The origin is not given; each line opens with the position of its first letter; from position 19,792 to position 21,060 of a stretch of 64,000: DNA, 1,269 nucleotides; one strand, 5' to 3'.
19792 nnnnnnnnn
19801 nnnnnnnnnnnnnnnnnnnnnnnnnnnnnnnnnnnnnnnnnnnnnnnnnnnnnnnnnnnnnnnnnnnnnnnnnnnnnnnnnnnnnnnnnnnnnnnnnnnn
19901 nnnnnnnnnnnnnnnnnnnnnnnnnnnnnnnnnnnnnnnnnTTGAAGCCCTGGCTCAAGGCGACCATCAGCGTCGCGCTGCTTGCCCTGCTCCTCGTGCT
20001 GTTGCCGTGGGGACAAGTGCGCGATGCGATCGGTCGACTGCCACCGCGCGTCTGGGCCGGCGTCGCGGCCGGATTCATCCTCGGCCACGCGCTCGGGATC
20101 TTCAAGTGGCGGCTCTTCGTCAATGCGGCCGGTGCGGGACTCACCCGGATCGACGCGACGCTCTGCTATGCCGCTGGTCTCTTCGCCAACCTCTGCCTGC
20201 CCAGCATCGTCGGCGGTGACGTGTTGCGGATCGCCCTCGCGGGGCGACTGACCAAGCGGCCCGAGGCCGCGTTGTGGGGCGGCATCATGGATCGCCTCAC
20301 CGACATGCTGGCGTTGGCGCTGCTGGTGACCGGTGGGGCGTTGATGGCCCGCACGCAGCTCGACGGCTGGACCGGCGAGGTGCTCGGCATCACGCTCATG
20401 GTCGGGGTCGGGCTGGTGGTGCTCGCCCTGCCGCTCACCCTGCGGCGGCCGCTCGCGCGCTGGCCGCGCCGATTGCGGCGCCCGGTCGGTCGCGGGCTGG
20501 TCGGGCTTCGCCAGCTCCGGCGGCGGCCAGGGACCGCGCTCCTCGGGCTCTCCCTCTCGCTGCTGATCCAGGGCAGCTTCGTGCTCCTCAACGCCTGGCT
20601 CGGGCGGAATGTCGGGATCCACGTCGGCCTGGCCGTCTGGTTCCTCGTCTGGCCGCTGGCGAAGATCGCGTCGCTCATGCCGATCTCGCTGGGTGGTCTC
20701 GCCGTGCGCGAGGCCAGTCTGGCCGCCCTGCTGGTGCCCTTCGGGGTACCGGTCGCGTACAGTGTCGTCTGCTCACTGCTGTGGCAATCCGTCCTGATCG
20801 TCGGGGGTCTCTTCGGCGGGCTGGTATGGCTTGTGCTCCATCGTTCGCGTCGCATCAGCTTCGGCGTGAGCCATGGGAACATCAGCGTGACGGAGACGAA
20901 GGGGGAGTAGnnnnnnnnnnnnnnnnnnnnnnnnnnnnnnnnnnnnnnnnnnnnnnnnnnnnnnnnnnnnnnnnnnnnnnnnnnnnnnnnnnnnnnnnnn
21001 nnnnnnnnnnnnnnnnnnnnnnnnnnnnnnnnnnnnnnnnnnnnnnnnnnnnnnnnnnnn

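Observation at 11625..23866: Arn-/Pmt-like polyprenyl-phosphate glycosylation parts list built around two GH30-like paralogues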

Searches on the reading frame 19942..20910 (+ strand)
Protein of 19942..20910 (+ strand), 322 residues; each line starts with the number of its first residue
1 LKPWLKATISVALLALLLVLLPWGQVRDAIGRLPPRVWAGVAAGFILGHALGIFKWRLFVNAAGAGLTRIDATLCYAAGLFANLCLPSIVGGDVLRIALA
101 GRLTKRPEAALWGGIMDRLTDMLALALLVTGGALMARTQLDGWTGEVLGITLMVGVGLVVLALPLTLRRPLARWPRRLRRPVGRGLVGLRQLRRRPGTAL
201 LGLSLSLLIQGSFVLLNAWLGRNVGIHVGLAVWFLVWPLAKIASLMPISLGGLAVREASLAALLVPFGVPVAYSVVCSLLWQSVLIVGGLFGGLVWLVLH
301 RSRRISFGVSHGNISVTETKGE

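Call 4: search_protein_families(library=pfam, proteins=[window:19942-20910:+], max_evalue=0.01)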
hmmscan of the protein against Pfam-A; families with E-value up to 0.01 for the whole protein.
window:19942-20910:+ (322 aa): 1 family
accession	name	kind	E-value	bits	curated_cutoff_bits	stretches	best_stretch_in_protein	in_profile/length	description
PF03706.18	LPG_synthase_TM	-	2.7e-30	106.3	33.4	1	9-286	3-295/302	Lysylphosphatidylglycerol synthase TM region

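Call 5: search_protein_families(library=ncbifam, proteins=[window:19942-20910:+], max_evalue=0.01)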
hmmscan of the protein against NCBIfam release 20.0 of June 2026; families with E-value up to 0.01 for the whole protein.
window:19942-20910:+ (322 aa): 1 family
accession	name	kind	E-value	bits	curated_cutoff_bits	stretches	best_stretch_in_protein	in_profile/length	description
TIGR00374.1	TIGR00374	subfamily_domain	4.3e-08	32.9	43.2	1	9-161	3-153/323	flippase-like domain-containing protein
